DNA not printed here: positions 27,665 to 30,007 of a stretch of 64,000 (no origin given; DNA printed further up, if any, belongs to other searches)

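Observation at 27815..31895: Tandem DUF3857/transglutaminase-like paralogs: one has an intact Cys-His-Asp triad, the other is a pseudo-enzyme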

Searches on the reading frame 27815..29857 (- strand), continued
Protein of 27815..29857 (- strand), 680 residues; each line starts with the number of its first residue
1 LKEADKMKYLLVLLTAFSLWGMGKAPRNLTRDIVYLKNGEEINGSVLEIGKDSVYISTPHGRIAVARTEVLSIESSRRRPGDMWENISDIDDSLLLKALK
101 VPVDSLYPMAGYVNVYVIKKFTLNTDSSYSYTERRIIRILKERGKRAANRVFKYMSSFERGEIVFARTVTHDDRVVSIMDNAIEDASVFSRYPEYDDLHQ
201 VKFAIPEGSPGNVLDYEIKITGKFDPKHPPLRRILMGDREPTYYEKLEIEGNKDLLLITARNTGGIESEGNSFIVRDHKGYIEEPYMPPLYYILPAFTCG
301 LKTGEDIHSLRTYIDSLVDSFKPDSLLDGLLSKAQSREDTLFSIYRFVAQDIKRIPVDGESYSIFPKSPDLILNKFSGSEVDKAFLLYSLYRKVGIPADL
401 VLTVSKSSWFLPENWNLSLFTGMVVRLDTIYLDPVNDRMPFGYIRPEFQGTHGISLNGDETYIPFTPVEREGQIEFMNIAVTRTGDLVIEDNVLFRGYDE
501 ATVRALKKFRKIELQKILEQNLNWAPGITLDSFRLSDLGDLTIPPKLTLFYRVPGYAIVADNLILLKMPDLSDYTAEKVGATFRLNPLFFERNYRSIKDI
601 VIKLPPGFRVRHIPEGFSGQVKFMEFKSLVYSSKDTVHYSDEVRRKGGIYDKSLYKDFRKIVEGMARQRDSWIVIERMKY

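Call 59: search_protein_families(library=pfam, proteins=[P0213, P0235, P0242, P0254, P0262, P0272, P0277, P0279, P0137, P0276], max_evalue=0.01)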
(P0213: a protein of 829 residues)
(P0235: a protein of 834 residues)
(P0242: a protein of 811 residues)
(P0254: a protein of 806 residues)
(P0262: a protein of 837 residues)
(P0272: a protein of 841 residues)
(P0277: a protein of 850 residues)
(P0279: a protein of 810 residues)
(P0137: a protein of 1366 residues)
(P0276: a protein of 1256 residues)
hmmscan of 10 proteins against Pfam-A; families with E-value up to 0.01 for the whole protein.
P0213 (829 aa): 8 families
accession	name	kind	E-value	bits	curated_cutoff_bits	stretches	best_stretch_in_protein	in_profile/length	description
PF12969.12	DUF3857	-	1.1e-29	104.2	24.6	1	253-416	3-168/170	Domain of Unknown Function with PDB structure (DUF3857)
PF01841.26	Transglut_core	-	2.5e-09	37.8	23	1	466-566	4-96/108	Transglutaminase-like superfamily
PF07719.23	TPR_2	-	8e-07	29.1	27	0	94-122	2-30/34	Tetratricopeptide repeat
PF13181.12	TPR_8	-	5.3e-05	23.5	25.7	0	165-191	7-33/34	Tetratricopeptide repeat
PF04473.18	DUF553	-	0.00027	20.9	20.5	1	505-580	50-116/140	Transglutaminase-like domain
PF24656.1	CEPT76_peptidase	-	0.0003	21.4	27.8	0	509-546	7-43/121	CEP76 peptidase-like domain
PF13432.12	TPR_16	-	0.00069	20.4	32.7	0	144-192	18-64/65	Tetratricopeptide repeat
PF22860.2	DUF7017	-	0.0047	17.4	27.5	1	99-199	7-111/141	Domain of unknown function (DUF7017)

P0235 (834 aa): 19 families
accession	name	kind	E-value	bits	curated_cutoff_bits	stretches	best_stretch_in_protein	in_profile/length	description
PF12969.12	DUF3857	-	8.9e-30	104.4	24.6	1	262-426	2-167/170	Domain of Unknown Function with PDB structure (DUF3857)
PF13414.12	TPR_11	-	1e-15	57.6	26.8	2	38-75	3-40/42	TPR repeat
PF14559.12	TPR_19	-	2e-13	50.9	25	2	147-193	5-51/68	Tetratricopeptide repeat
PF01841.26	Transglut_core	-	3.3e-13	50.3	23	1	477-552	4-76/108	Transglutaminase-like superfamily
PF13432.12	TPR_16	-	2.7e-12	47.3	32.7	1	139-194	3-58/65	Tetratricopeptide repeat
PF00515.34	TPR_1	-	1.5e-10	40.9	27.8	1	134-166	2-34/34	Tetratricopeptide repeat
PF07719.23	TPR_2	-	1.2e-09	38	27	0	134-166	2-34/34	Tetratricopeptide repeat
PF13428.12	TPR_14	-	1.6e-07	31.7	23.5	0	37-72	9-44/44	Tetratricopeptide repeat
PF13424.12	TPR_12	-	7.2e-07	29.7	30.1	0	114-159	25-71/77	Tetratricopeptide repeat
PF13181.12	TPR_8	-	6.9e-06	26.3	25.7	0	167-196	1-30/34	Tetratricopeptide repeat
PF12895.13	ANAPC3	-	1.4e-05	25.7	27.2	0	127-192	17-81/82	Anaphase-promoting complex, cyclosome, subunit 3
PF13174.12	TPR_6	-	2e-05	25.4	26.3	0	38-62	9-33/33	Tetratricopeptide repeat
PF13176.12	TPR_7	-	3.1e-05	24.1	27.9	0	171-197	3-29/36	Tetratricopeptide repeat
PF13431.12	TPR_17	-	9e-05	22.9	24.4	0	53-91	3-32/34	Tetratricopeptide repeat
PF13429.12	TPR_15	-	9.5e-05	22.4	26.2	1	69-194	152-275/280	Tetratricopeptide repeat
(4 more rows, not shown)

P0242 (811 aa): 19 families
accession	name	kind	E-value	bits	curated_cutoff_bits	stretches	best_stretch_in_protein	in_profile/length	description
PF12969.12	DUF3857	-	4.7e-32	111.8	24.6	1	236-401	1-168/170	Domain of Unknown Function with PDB structure (DUF3857)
PF07719.23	TPR_2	-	8.3e-15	54.1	27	1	74-107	1-34/34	Tetratricopeptide repeat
PF00515.34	TPR_1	-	1.5e-12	47.2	27.8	2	74-107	1-34/34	Tetratricopeptide repeat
PF13414.12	TPR_11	-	1.7e-11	44.1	26.8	1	84-121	4-41/42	TPR repeat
PF01841.26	Transglut_core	-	5.6e-10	39.9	23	1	453-531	6-81/108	Transglutaminase-like superfamily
PF13424.12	TPR_12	-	1.1e-09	38.8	30.1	1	76-139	5-76/77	Tetratricopeptide repeat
PF14559.12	TPR_19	-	2.1e-08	34.8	25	1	85-144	2-61/68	Tetratricopeptide repeat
PF13428.12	TPR_14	-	8.8e-08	32.5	23.5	0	109-149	2-42/44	Tetratricopeptide repeat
PF13174.12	TPR_6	-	1.4e-06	29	26.3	0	75-105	1-31/33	Tetratricopeptide repeat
PF13181.12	TPR_8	-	2.8e-06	27.5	25.7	0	79-106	6-33/34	Tetratricopeptide repeat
PF13431.12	TPR_17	-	3.8e-06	27.2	24.4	1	97-128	2-33/34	Tetratricopeptide repeat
PF13432.12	TPR_16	-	8.6e-06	26.5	32.7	0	56-107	13-64/65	Tetratricopeptide repeat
PF25064.1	ARM_TT21_5th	-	2.3e-05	25.1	27.8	1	80-167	7-97/117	TT21 fifth ARM repeats domain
PF12895.13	ANAPC3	-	2.6e-05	24.8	27.2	1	88-167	3-81/82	Anaphase-promoting complex, cyclosome, subunit 3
PF23914.1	TPR_CcmH_CycH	-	0.00011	22.5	42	1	57-108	104-155/158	Cytochrome c-type biogenesis protein H TPR domain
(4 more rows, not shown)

P0254 (806 aa): 9 families
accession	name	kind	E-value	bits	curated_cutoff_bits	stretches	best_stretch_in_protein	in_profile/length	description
PF12969.12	DUF3857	-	3.8e-28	99.1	24.6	1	230-398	2-168/170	Domain of Unknown Function with PDB structure (DUF3857)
PF01841.26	Transglut_core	-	7.2e-12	46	23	1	445-522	1-75/108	Transglutaminase-like superfamily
PF14559.12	TPR_19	-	2.4e-05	25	25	0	115-166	1-53/68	Tetratricopeptide repeat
PF04473.18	DUF553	-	0.00022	21.1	20.5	1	449-559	8-113/140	Transglutaminase-like domain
PF17004.11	SRP_TPR_like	-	0.00038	21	35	1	103-176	12-76/109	Putative TPR-like repeat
PF13432.12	TPR_16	-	0.0011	19.8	32.7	0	113-164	5-57/65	Tetratricopeptide repeat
PF13424.12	TPR_12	-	0.0062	17.1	30.1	0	47-92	21-66/77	Tetratricopeptide repeat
PF24656.1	CEPT76_peptidase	-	0.0077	16.8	27.8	0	491-528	7-43/121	CEP76 peptidase-like domain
PF13428.12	TPR_14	-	0.0086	17.1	23.5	0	109-147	5-44/44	Tetratricopeptide repeat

P0262 (837 aa): 19 families
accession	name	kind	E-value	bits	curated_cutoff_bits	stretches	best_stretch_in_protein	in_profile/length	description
PF12969.12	DUF3857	-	4.1e-28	99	24.6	1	264-428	2-168/170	Domain of Unknown Function with PDB structure (DUF3857)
PF13432.12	TPR_16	-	1.4e-20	73.8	32.7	2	143-203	4-64/65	Tetratricopeptide repeat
PF13414.12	TPR_11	-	1.4e-17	63.5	26.8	2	146-183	4-41/42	TPR repeat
PF00515.34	TPR_1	-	9.1e-16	57.4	27.8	0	38-68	3-33/34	Tetratricopeptide repeat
PF07719.23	TPR_2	-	1.5e-15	56.3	27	2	170-202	1-33/34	Tetratricopeptide repeat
PF01841.26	Transglut_core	-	3.6e-13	50.2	23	1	478-584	4-102/108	Transglutaminase-like superfamily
PF13428.12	TPR_14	-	5.2e-12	45.6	23.5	1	141-179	6-44/44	Tetratricopeptide repeat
PF14559.12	TPR_19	-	7.8e-11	42.6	25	2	146-203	1-58/68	Tetratricopeptide repeat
PF13181.12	TPR_8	-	1.1e-09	38.1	25.7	0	50-68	15-33/34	Tetratricopeptide repeat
PF13424.12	TPR_12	-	6.7e-09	36.3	30.1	0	141-197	8-72/77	Tetratricopeptide repeat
PF13174.12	TPR_6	-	4.9e-08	33.6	26.3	0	171-198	1-28/33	Tetratricopeptide repeat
PF12895.13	ANAPC3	-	2e-07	31.7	27.2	1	88-161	5-81/82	Anaphase-promoting complex, cyclosome, subunit 3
PF13431.12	TPR_17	-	7.4e-07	29.4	24.4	0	160-190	3-33/34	Tetratricopeptide repeat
PF04473.18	DUF553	-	0.00056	19.8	20.5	1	497-590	24-114/140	Transglutaminase-like domain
PF13176.12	TPR_7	-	0.00085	19.7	27.9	0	49-67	12-32/36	Tetratricopeptide repeat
PF12970.12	DUF3858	-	0.0051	17.4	27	0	745-832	27-114/116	Domain of Unknown Function with PDB structure (DUF3858)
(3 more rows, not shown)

P0272 (841 aa): 16 families
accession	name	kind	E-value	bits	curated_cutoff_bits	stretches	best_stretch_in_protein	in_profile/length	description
PF12969.12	DUF3857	-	2.7e-29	102.8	24.6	1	265-430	1-168/170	Domain of Unknown Function with PDB structure (DUF3857)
PF01841.26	Transglut_core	-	1.5e-14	54.6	23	1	480-588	4-103/108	Transglutaminase-like superfamily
PF13432.12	TPR_16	-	1.9e-11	44.6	32.7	2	143-205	2-65/65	Tetratricopeptide repeat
PF07719.23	TPR_2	-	1.1e-10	41.2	27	1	171-203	1-33/34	Tetratricopeptide repeat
PF14559.12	TPR_19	-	1.4e-10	41.8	25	1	148-210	1-64/68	Tetratricopeptide repeat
PF13428.12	TPR_14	-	4.5e-10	39.6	23.5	0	171-208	1-38/44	Tetratricopeptide repeat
PF00515.34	TPR_1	-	2.6e-07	30.6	27.8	1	172-196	2-26/34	Tetratricopeptide repeat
PF13181.12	TPR_8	-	1.1e-06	28.8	25.7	0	140-169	3-32/34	Tetratricopeptide repeat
PF13174.12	TPR_6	-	1.4e-06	29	26.3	0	173-203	2-32/33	Tetratricopeptide repeat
PF12895.13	ANAPC3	-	0.00061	20.5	27.2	0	141-196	26-81/82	Anaphase-promoting complex, cyclosome, subunit 3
PF13424.12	TPR_12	-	0.00081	20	30.1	0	106-167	9-74/77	Tetratricopeptide repeat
PF25063.1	ARM_TT21_C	-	0.0017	18.7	35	0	140-196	97-154/209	Tetratricopeptide repeat protein 21 C-terminal ARM domain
PF13431.12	TPR_17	-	0.0018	18.8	24.4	0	55-79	4-28/34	Tetratricopeptide repeat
PF16803.11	DRE2_N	-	0.0061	17.2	23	0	731-751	36-56/130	Fe-S cluster assembly protein DRE2 N-terminus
PF12970.12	DUF3858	-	0.0092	16.6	27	0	743-835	24-116/116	Domain of Unknown Function with PDB structure (DUF3858)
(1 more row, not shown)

P0277 (850 aa): 20 families
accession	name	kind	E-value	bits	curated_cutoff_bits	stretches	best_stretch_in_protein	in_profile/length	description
PF12969.12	DUF3857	-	1.6e-29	103.5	24.6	1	242-429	2-169/170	Domain of Unknown Function with PDB structure (DUF3857)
PF07719.23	TPR_2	-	3.9e-16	58.2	27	1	118-146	6-34/34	Tetratricopeptide repeat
PF00515.34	TPR_1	-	8.5e-15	54.3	27.8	1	119-146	7-34/34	Tetratricopeptide repeat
PF13432.12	TPR_16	-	8.7e-14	52.1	32.7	2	118-174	2-58/65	Tetratricopeptide repeat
PF13414.12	TPR_11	-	3e-13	49.7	26.8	1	128-158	9-39/42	TPR repeat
PF01841.26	Transglut_core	-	6.9e-12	46.1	23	1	478-549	4-72/108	Transglutaminase-like superfamily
PF14559.12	TPR_19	-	5.3e-11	43.1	25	2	126-169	4-47/68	Tetratricopeptide repeat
PF13428.12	TPR_14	-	6.5e-10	39.1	23.5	1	118-154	6-42/44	Tetratricopeptide repeat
PF13181.12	TPR_8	-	1.2e-09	37.9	25.7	0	148-177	2-31/34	Tetratricopeptide repeat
PF13424.12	TPR_12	-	1.1e-08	35.6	30.1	1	105-142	37-74/77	Tetratricopeptide repeat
PF12895.13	ANAPC3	-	3e-07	31.1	27.2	1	60-138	4-81/82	Anaphase-promoting complex, cyclosome, subunit 3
PF13174.12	TPR_6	-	6e-07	30.1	26.3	0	81-105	2-26/33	Tetratricopeptide repeat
PF13371.12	TPR_9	-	8.1e-06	26.2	35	0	121-190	3-72/73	Tetratricopeptide repeat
PF13431.12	TPR_17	-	8.3e-06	26.1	24.4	0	141-159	7-25/34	Tetratricopeptide repeat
PF13176.12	TPR_7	-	6.3e-05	23.2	27.9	0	84-104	4-24/36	Tetratricopeptide repeat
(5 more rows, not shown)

P0279 (810 aa): 11 families
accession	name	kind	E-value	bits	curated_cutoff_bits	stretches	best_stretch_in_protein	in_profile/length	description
PF12969.12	DUF3857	-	6.2e-29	101.6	24.6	1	235-399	2-168/170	Domain of Unknown Function with PDB structure (DUF3857)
PF01841.26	Transglut_core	-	3.9e-10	40.4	23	1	449-560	4-108/108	Transglutaminase-like superfamily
PF25064.1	ARM_TT21_5th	-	2.2e-09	38.1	27.8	1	78-187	3-115/117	TT21 fifth ARM repeats domain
PF07719.23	TPR_2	-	3.4e-09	36.6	27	0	144-168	1-25/34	Tetratricopeptide repeat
PF00515.34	TPR_1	-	7.3e-07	29.2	27.8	1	144-168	1-25/34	Tetratricopeptide repeat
PF13174.12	TPR_6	-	1.9e-06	28.6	26.3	1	145-170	1-26/33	Tetratricopeptide repeat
PF14559.12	TPR_19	-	2.6e-06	28.1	25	1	88-146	3-61/68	Tetratricopeptide repeat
PF12895.13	ANAPC3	-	6.5e-06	26.8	27.2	1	88-169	1-81/82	Anaphase-promoting complex, cyclosome, subunit 3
PF13414.12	TPR_11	-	7.8e-05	22.7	26.8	0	58-88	10-40/42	TPR repeat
PF13424.12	TPR_12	-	0.00054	20.5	30.1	0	126-168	26-69/77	Tetratricopeptide repeat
PF20308.4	TPR-S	-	0.0052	17.8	27.6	0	91-164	1-66/102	Tetratricopeptide Repeats-Sensor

P0137 (1366 aa): 2 families
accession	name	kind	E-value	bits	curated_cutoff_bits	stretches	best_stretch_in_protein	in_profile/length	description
PF12969.12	DUF3857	-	3.3e-46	157.9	24.6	2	114-283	1-169/170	Domain of Unknown Function with PDB structure (DUF3857)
PF01841.26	Transglut_core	-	1.6e-17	64.2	23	2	331-435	3-98/108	Transglutaminase-like superfamily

P0276 (1256 aa): 4 families
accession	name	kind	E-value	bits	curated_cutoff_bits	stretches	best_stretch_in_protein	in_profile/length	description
PF12969.12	DUF3857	-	9.5e-46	156.4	24.6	2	684-844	4-167/170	Domain of Unknown Function with PDB structure (DUF3857)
PF01841.26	Transglut_core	-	1.9e-16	60.8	23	2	289-401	4-108/108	Transglutaminase-like superfamily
PF24656.1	CEPT76_peptidase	-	7e-05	23.4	27.8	0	936-972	6-42/121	CEP76 peptidase-like domain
PF04473.18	DUF553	-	0.00022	21.1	20.5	1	296-400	12-112/140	Transglutaminase-like domain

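Call 63: search_solved_structures(query=A3, max_evalue=0.01, show_alignments=1)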
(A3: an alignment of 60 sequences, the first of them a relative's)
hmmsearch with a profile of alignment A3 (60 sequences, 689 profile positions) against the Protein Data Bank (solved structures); distinct sequences matched with E-value up to 0.01: 2.
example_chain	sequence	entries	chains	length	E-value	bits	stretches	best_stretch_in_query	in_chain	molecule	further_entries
3kd4_A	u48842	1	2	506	6e-34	120.2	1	143-442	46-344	Putative protease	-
7ur7_A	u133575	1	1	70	0.00082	20.6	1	26-66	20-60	17_bp_sh3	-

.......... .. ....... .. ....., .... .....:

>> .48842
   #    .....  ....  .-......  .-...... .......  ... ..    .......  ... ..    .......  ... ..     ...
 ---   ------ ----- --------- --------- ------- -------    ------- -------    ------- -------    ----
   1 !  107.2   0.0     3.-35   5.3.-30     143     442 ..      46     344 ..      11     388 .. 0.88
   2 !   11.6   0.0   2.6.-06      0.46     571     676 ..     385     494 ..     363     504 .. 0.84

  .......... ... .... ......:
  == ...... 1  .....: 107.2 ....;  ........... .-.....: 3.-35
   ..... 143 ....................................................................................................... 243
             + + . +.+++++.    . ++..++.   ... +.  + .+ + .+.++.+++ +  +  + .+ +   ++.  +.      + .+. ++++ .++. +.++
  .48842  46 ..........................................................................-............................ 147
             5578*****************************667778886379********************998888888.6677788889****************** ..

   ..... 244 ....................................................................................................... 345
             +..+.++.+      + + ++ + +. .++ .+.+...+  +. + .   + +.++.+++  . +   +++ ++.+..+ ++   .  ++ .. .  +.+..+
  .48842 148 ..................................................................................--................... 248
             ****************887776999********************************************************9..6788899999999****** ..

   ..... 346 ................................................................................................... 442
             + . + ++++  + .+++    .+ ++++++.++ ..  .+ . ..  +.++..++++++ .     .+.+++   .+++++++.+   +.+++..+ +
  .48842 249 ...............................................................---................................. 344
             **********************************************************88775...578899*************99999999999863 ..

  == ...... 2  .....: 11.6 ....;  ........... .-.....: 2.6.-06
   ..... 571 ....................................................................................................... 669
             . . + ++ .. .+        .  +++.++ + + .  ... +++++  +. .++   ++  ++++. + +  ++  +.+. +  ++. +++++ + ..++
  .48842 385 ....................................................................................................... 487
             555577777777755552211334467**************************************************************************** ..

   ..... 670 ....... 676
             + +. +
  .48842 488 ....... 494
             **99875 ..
